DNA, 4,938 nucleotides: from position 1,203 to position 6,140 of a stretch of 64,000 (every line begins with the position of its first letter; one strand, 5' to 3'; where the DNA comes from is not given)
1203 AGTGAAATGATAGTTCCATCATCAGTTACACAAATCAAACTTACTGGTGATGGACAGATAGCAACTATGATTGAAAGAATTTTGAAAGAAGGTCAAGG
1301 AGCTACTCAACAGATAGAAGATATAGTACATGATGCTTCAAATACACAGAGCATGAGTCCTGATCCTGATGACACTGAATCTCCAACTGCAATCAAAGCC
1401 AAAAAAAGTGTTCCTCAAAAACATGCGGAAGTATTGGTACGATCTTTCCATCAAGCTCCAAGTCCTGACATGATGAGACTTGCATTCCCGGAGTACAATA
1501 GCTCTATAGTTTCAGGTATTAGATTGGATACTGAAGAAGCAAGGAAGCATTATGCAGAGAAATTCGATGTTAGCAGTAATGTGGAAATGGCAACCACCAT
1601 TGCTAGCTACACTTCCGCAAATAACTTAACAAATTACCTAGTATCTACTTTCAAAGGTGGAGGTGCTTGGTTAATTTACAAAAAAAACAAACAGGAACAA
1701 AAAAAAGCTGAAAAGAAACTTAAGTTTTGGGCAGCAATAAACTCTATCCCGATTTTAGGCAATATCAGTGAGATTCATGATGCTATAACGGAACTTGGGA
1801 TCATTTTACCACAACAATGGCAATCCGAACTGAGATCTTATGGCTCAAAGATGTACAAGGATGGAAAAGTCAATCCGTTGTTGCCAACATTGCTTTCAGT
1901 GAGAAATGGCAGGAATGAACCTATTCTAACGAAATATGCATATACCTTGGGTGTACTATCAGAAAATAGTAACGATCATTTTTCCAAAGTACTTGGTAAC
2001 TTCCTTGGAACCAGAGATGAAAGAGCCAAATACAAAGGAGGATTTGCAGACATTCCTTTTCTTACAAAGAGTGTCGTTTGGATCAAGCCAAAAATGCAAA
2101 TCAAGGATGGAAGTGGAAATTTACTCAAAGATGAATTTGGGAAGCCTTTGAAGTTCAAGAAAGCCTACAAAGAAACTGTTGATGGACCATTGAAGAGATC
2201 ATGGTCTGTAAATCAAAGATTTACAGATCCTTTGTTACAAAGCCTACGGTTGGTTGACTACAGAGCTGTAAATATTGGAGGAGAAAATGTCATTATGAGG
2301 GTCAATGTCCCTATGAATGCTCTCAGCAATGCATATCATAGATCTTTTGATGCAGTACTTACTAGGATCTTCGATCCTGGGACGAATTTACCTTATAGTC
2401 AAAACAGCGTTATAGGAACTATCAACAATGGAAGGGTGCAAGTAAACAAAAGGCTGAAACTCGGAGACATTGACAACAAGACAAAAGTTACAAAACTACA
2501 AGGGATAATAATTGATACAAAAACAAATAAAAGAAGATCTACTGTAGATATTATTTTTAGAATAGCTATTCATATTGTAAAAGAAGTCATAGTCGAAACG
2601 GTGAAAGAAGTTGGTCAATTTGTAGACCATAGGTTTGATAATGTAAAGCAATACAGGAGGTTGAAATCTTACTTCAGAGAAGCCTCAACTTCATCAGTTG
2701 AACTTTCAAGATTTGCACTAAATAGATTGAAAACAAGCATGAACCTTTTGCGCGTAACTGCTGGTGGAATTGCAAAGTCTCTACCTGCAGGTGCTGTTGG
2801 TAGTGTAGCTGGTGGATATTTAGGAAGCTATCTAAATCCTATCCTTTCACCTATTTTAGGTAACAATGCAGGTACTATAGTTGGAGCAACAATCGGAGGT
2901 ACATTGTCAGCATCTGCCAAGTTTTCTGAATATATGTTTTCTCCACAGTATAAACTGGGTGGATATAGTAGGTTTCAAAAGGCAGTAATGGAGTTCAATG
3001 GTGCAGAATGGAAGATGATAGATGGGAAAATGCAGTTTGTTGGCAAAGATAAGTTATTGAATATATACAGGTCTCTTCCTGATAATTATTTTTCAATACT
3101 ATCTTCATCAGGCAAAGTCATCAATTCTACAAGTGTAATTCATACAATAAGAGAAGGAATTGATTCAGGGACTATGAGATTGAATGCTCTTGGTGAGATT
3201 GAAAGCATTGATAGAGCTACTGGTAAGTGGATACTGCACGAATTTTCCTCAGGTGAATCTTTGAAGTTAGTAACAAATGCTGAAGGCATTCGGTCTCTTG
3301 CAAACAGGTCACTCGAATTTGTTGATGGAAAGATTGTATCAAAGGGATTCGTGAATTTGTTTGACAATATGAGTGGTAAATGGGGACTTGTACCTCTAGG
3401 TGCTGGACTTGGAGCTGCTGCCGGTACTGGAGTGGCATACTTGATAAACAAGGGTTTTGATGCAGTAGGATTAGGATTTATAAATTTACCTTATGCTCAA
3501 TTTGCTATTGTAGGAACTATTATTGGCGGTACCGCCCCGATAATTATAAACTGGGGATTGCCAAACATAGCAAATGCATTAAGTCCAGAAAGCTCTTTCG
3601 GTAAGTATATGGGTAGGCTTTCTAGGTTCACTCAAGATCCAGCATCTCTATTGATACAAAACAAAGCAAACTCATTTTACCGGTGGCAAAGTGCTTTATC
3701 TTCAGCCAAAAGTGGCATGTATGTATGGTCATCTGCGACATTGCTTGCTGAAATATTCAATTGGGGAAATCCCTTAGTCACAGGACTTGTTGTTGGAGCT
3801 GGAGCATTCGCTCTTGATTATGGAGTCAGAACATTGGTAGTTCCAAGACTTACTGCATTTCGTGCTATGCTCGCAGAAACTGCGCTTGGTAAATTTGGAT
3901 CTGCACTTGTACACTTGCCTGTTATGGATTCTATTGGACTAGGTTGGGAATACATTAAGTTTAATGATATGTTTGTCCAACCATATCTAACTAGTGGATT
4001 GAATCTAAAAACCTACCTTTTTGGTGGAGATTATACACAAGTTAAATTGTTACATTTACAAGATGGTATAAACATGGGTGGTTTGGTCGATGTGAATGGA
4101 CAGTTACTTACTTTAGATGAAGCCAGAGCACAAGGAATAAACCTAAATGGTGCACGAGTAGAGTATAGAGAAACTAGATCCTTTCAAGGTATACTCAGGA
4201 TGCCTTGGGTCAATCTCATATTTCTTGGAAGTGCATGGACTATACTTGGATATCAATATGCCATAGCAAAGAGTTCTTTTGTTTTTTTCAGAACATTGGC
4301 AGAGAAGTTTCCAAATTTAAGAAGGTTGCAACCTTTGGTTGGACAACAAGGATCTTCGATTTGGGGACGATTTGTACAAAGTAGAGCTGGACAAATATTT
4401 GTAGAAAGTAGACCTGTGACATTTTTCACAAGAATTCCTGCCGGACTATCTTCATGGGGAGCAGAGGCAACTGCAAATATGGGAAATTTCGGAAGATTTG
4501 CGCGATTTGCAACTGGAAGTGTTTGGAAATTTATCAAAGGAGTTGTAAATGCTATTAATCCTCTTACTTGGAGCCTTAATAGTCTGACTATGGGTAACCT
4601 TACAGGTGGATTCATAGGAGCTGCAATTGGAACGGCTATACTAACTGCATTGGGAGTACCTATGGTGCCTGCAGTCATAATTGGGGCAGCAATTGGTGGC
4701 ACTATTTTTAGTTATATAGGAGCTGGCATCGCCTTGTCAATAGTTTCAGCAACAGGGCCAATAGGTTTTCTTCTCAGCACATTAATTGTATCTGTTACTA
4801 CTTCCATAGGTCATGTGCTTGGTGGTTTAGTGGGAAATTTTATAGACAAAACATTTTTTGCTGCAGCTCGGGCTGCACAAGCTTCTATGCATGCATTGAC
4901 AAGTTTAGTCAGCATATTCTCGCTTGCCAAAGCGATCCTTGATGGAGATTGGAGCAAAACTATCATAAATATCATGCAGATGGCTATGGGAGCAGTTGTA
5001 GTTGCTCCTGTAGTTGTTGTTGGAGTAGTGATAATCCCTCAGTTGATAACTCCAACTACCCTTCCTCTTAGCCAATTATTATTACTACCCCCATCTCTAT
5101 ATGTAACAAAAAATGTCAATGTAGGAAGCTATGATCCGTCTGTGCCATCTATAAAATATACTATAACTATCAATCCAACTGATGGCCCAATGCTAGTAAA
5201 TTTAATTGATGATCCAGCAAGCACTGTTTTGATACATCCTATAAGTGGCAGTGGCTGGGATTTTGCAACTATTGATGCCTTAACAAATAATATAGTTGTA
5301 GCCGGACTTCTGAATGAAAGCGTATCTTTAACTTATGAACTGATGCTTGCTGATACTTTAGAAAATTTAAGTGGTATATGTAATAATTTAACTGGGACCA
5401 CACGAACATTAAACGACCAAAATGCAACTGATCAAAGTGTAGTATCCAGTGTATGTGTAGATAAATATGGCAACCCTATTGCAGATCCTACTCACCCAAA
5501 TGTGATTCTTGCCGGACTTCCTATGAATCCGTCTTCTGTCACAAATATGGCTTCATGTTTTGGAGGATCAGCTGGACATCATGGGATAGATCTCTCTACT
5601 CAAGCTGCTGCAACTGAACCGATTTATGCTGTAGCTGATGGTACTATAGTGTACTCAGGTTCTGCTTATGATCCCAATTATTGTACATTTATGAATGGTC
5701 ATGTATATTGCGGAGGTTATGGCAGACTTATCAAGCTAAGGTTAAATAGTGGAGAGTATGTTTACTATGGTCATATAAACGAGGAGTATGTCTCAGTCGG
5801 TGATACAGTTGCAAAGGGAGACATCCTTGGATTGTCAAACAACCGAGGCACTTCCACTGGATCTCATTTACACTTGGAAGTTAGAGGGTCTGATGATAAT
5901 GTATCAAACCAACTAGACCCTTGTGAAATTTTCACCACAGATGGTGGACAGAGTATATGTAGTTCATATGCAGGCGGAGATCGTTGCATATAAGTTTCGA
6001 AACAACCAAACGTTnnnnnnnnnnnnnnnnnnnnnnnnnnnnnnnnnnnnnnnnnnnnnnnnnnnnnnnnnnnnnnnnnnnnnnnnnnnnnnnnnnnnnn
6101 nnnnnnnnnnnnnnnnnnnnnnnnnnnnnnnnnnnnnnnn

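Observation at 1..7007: Giant (>1,990 aa) membrane-spanning protein with C-terminal M23 peptidase; 5' end lies outside the window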

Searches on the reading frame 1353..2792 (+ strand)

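Call 48: search_protein_families(library=pfam, proteins=[window:1353-2792:+], max_evalue=10)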
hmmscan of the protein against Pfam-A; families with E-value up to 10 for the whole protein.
window:1353-2792:+ (480 aa): 1 family
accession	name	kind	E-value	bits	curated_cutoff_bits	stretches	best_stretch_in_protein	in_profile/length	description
PF02527.21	GidB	-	0.056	13.2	27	1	63-125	102-165/184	rRNA small subunit methyltransferase G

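Call 49: search_protein_families(library=phrogs, proteins=[window:1353-2792:+], max_evalue=10)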
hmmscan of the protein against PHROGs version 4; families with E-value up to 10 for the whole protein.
window:1353-2792:+ (480 aa): 1 family
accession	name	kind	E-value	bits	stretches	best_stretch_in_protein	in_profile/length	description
phrog_12797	-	unknown function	0.27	12.4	1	370-419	8-55/80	-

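Call 70: search_protein_families(library=ncbifam, proteins=[window:1353-2792:+], max_evalue=10)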
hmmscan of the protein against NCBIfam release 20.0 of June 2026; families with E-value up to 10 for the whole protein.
window:1353-2792:+ (480 aa): 2 families
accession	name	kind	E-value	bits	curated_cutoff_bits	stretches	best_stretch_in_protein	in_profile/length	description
NF002326.0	PRK01286.1-1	equivalog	0.044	13.1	390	1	391-468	238-315/379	deoxyguanosinetriphosphate triphosphohydrolase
TIGR03549.1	TIGR03549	equivalog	0.073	11.3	900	1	363-455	572-666/723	OsmC domain/YcaO domain-containing protein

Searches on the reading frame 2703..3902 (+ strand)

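Call 48: search_protein_families(library=pfam, proteins=[window:2703-3902:+], max_evalue=10)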
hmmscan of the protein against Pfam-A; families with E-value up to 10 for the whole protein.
window:2703-3902:+ (400 aa): 0 families

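Call 49: search_protein_families(library=phrogs, proteins=[window:2703-3902:+], max_evalue=10)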
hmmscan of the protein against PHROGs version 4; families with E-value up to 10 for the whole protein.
window:2703-3902:+ (400 aa): 5 families
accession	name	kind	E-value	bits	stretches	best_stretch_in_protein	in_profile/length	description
phrog_34863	-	unknown function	0.001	18.2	1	18-69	389-439/966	-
phrog_16692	-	unknown function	0.025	13.9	1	21-67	713-758/1107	-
phrog_32799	-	unknown function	0.16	13.1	1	177-224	27-74/114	-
phrog_167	-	tail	0.54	8.8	1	29-285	679-815/1555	tail length tape measure protein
phrog_22557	-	unknown function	1.7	9.7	2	27-68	19-60/136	-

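Call 70: search_protein_families(library=ncbifam, proteins=[window:2703-3902:+], max_evalue=10)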
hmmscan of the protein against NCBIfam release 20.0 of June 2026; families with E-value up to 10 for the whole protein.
window:2703-3902:+ (400 aa): 1 family
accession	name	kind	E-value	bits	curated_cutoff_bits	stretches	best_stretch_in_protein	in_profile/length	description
NF047336.1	conj_memb_RcgA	subfamily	0.042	12.3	325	1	319-395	258-335/537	RcgA family putative transporter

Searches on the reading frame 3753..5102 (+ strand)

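Call 48: search_protein_families(library=pfam, proteins=[window:3753-5102:+], max_evalue=10)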
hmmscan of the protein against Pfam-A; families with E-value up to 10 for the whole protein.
window:3753-5102:+ (450 aa): 0 families

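Call 49: search_protein_families(library=phrogs, proteins=[window:3753-5102:+], max_evalue=10)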
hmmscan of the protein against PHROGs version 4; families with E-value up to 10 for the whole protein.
window:3753-5102:+ (450 aa): 2 families
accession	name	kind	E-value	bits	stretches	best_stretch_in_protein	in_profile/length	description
phrog_11010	-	unknown function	0.41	11.7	1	392-432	30-71/89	-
phrog_1047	-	tail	6.3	5.6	1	280-332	853-909/1251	tail associated lysin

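Call 70: search_protein_families(library=ncbifam, proteins=[window:3753-5102:+], max_evalue=10)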
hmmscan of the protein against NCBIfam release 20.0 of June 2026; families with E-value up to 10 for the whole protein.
window:3753-5102:+ (450 aa): 0 families

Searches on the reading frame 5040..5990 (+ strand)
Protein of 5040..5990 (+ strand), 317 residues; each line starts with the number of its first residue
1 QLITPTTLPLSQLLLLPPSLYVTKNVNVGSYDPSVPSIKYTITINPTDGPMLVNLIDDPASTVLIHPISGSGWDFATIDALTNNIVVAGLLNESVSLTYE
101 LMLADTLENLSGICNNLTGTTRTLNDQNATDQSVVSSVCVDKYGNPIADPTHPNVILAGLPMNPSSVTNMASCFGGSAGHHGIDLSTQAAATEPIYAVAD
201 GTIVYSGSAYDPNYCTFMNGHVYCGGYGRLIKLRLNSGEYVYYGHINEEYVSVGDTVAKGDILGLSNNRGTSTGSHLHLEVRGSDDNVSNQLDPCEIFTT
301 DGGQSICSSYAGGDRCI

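Call 32: find_homologous_proteins(query=window:5040-5990:+, max_evalue=0.001)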
Query window:5040-5990:+ (317 aa): 47 proteins with E <= 0.001 among 3064 candidates.
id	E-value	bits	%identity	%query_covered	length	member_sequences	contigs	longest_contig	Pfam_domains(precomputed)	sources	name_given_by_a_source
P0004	7.2e-9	53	37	47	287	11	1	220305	PF01551.30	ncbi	-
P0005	1.9e-8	52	33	38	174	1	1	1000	PF01551.30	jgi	jgi:murein DD-endopeptidase MepM/ murein hydrolase activator NlpD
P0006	3.1e-8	51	42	34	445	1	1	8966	PF01551.30,PF19353.5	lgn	-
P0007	4.0e-8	51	36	43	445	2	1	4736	PF01551.30,PF19353.5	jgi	jgi:murein DD-endopeptidase MepM/ murein hydrolase activator NlpD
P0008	1.1e-7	49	37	43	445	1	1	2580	PF01551.30,PF19353.5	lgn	-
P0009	1.2e-7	49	36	38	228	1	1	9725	PF01551.30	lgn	-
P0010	3.6e-7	48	35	44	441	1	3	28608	PF01551.30,PF19353.5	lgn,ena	-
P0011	9.8e-7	46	34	40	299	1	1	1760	PF01551.30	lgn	-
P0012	1.2e-6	46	37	32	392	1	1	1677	PF01551.30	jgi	jgi:murein DD-endopeptidase MepM/ murein hydrolase activator NlpD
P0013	2.5e-6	45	29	69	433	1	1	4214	PF01551.30,PF01476.27,PF23473.2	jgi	jgi:LysM repeat protein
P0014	2.6e-6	45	40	34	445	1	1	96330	PF01551.30,PF19353.5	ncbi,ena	-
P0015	4.1e-6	44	36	36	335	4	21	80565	PF01551.30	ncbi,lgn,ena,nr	ncbi:MAG: M23 family metallopeptidase [Clostridia bacterium]|nr:M23 family metallopeptidase [Clostri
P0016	4.8e-6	44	37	38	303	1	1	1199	PF01551.30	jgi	jgi:murein DD-endopeptidase MepM/ murein hydrolase activator NlpD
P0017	6.0e-6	44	34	44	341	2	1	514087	PF01551.30,PF01476.27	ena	-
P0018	7.8e-6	43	33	45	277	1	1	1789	PF01551.30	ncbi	-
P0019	1.1e-5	43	32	51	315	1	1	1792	PF01551.30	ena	-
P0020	1.4e-5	43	33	41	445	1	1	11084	PF01551.30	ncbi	-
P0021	1.5e-5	42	33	40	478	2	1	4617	PF01551.30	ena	-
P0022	1.5e-5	42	34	37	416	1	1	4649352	PF01551.30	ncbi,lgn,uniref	ncbi:M23 family metallopeptidase [Mumia sp. Pv 4-285]|uniref:M23 family metallopeptidase n=1 Tax=Mum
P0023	1.6e-5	42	40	33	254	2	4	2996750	PF01551.30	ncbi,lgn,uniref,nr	ncbi:M23 family metallopeptidase [Microbacterium oleivorans]|uniref:Peptidase M23 n=1 Tax=Microbacte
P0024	1.7e-5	42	34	38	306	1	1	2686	PF01551.30,PF01476.27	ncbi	-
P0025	1.7e-5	42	39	32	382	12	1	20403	PF01551.30,PF01476.27,PF23473.2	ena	-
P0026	2.0e-5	42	34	45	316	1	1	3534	PF01551.30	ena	-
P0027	2.4e-5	42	40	32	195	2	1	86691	PF01551.30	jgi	jgi:murein DD-endopeptidase MepM/ murein hydrolase activator NlpD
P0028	2.8e-5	42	37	36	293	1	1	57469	PF01551.30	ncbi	-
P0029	3.3e-5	41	35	46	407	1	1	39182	PF01551.30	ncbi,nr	ncbi:MAG: peptidoglycan DD-metalloendopeptidase family protein [Nocardioides sp.]|nr:peptidoglycan D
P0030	3.6e-5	41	33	37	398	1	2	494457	PF01551.30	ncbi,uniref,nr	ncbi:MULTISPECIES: M23 family metallopeptidase [Mumia]|uniref:Peptidoglycan DD-metalloendopeptidase 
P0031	3.7e-5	41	39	33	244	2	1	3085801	PF01551.30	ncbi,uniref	ncbi:M23 family metallopeptidase [Microbacterium sp. MM2322]|uniref:M23 family metallopeptidase n=1 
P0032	4.7e-5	41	31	38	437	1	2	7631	PF01551.30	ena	-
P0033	5.3e-5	41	33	45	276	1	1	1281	PF01551.30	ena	-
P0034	7.1e-5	40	33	45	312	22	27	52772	PF01551.30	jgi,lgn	jgi:murein DD-endopeptidase MepM/ murein hydrolase activator NlpD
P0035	8.4e-5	40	32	42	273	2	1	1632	PF01551.30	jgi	jgi:murein DD-endopeptidase MepM/ murein hydrolase activator NlpD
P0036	1.2e-4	39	33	45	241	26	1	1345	PF01551.30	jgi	jgi:murein DD-endopeptidase MepM/ murein hydrolase activator NlpD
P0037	1.3e-4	39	29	56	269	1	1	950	PF01551.30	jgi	jgi:murein DD-endopeptidase MepM/ murein hydrolase activator NlpD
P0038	1.7e-4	39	34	37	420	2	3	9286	PF01551.30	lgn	-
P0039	1.8e-4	39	31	51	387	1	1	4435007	PF01551.30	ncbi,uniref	ncbi:M23 family metallopeptidase [Nocardioides sp. R1-1]|uniref:M23 family metallopeptidase n=1 Tax=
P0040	1.9e-4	39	33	45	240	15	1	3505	PF01551.30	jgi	jgi:murein DD-endopeptidase MepM/ murein hydrolase activator NlpD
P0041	2.1e-4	39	34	33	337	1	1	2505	PF01551.30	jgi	jgi:murein DD-endopeptidase MepM/ murein hydrolase activator NlpD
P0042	2.4e-4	39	38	33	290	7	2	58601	PF01551.30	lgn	-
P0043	2.5e-4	38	40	32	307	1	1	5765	PF01551.30,PF00877.26,PF05382.20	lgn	-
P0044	2.5e-4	38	39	33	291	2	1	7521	PF01551.30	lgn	-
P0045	3.6e-4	38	39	33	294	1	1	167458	PF01551.30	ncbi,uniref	ncbi:M23 family metallopeptidase [Microbacterium sp.]|uniref:M23 family metallopeptidase n=1 Tax=Mic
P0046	4.6e-4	38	33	41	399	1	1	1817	PF01551.30,PF24568.2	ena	-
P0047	5.2e-4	37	36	35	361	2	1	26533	PF01551.30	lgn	-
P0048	9.5e-4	37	32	45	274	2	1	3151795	PF01551.30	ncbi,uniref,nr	ncbi:M23 family metallopeptidase [Nocardioides xinjiangensis]|uniref:M23 family metallopeptidase n=1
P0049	9.7e-4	36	34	38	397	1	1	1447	PF01551.30,PF24568.2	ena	-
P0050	9.8e-4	36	31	45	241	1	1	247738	PF01551.30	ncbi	-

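Call 65: predict_structure(alignment_id=A1)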
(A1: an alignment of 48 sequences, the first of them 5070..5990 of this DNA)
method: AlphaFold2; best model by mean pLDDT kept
length: 307 residues; sequences in the alignment: 48
mean_pLDDT: 68.3   pTM: 0.56
mean pLDDT of the five models: 68.3, 64.5, 63.8, 63.2, 62.2
residues with pLDDT >= 90: 82; 70-90: 60; 50-70: 92; < 50: 73
segments of 3 or more residues with pLDDT < 50: 1-13, 15-21, 36-38, 58-62, 66-78, 107-116, 118-130, 132-134
pLDDT, mean of each block of 10 residues (from residue 1): 34 46 55 53 55 52 46 44 52 52 48 45 41 51 64 90 83 87 91 93 74 80 96 95 97 86 85 91 89 81 61
secondary structure, 60 per line:
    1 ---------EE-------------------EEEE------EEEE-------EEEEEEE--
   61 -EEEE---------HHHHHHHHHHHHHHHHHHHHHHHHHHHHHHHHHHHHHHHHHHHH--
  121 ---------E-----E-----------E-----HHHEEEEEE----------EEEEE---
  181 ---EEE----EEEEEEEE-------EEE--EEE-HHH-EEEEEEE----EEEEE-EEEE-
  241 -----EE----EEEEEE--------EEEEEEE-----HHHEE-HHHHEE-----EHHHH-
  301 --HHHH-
elements in order: E31-34 E41-44 E52-58 E62-65 H75-118 E157-162 E173-177 E184-186 E191-198 E206-208 E211-213 E219-225 E230-234 E236-239 E252-257 E266-272 H284-287 H296-299 H303-306
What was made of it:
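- On Peptidase family M23 (Pfam PF01551; LytM/lysostaphin-type): The AF2 model has pLDDT 80-97 over the domain (call 65).
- The AF2 model of the domain has pLDDT 80-97 (call 65).
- Tried and rejected: The part of the C-terminal model before M23 is also low in confidence (call 65).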

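Call 68: fold_search(model_id=the predicted structure, library=pdb)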
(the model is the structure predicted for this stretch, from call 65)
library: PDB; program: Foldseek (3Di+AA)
matches with E <= 10: 403; with E <= 0.001: 67
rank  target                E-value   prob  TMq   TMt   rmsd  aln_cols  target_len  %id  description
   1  5j1l_C                2.0e-10  1.00  0.36  0.67   2.2       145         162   33  Crystal structure of Csd1-Csd2 dimer I (released 2016-10-19)
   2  2b13_A                2.0e-10  1.00  0.34  0.76   3.2       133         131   27  Truncated S. aureus LytM, P41 crystal form (released 2006-01-10)
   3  5j1m_C                2.2e-10  1.00  0.31  0.58   5.2       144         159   34  Crystal structure of Csd1-Csd2 dimer II (released 2016-10-19)
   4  4qpb_B                2.7e-10  1.00  0.31  0.67   5.0       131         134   28  Catalytic domain of the antimicrobial peptidase lysostaphin from Staphylococcus simulans crystallized in the absence o (released 2014-07-09)
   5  9gy1                  3.6e-10  1.00  0.34  0.76   3.5       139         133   32  High resolution crystal structure of StM23 peptidoglycan hydrolase (released 2025-06-04)
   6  4qpb_A                5.1e-10  1.00  0.31  0.68   4.6       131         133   29  Catalytic domain of the antimicrobial peptidase lysostaphin from Staphylococcus simulans crystallized in the absence o (released 2014-07-09)
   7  1qwy                  7.3e-10  1.00  0.37  0.47   3.0       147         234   24  Latent LytM at 1.3 A resolution (released 2004-01-20)
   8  5kvp_MODEL_1_A        2.0e-09  1.00  0.32  0.58   5.6       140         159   26  Solution structure of the catalytic domain of zoocin A (released 2016-10-26)
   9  2b0p_A                2.1e-09  1.00  0.34  0.78   2.1       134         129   28  truncated S. aureus LytM, P212121 crystal form (released 2006-01-10)
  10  4zyb_B                3.1e-09  1.00  0.33  0.72   3.3       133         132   27  High resolution structure of M23 peptidase LytM with substrate analogue (released 2015-10-21)
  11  7qrl_C                3.6e-09  1.00  0.36  0.72   3.4       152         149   21  LytM domain of DipM, a coordinator of a complex net of autolysins in Caulobacter crescentus (released 2023-06-21)
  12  4zyb_A                4.1e-09  1.00  0.34  0.74   2.7       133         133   26  High resolution structure of M23 peptidase LytM with substrate analogue (released 2015-10-21)
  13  5j1l_A                4.4e-09  1.00  0.34  0.62   3.2       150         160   31  Crystal structure of Csd1-Csd2 dimer I (released 2016-10-19)
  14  4lxc_D                6.2e-09  1.00  0.33  0.40   5.1       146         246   26  The antimicrobial peptidase lysostaphin from Staphylococcus simulans (released 2014-07-09)
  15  2b44_A                7.0e-09  1.00  0.34  0.76   3.3       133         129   26  Truncated S. aureus LytM, P 32 2 1 crystal form (released 2006-01-10)
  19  5j1l_D                1.1e-08  1.00  0.35  0.59   4.6       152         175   24  Crystal structure of Csd1-Csd2 dimer I (released 2016-10-19)
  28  5j1l_B                2.3e-08  1.00  0.35  0.58   4.1       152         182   24  Crystal structure of Csd1-Csd2 dimer I (released 2016-10-19)
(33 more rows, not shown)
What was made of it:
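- On Peptidase family M23 (Pfam PF01551; LytM/lysostaphin-type): Foldseek against PDB gives Csd1, LytM, lysostaphin and StM23 at E~2e-10 with target TM-scores of 0.67-0.78 (call 68).
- Foldseek's top hits are Csd1, LytM and lysostaphin at E~2e-10 (call 68).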

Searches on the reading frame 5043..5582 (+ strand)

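Call 48: search_protein_families(library=pfam, proteins=[window:5043-5582:+], max_evalue=10)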
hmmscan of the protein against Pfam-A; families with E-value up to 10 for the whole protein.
window:5043-5582:+ (180 aa): 0 families

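Call 49: search_protein_families(library=phrogs, proteins=[window:5043-5582:+], max_evalue=10)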
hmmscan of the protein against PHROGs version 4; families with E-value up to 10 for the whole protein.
window:5043-5582:+ (180 aa): 1 family
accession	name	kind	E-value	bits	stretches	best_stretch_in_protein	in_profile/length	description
phrog_27684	-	unknown function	0.43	10.2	1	107-153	223-267/464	-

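Call 70: search_protein_families(library=ncbifam, proteins=[window:5043-5582:+], max_evalue=10)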
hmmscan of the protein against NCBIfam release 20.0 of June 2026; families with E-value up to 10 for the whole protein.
window:5043-5582:+ (180 aa): 1 family
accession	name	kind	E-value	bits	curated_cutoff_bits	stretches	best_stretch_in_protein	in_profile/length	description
NF010044.0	PRK13517.1-4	equivalog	0.064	12.2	437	1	65-142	13-94/372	glutamate--cysteine ligase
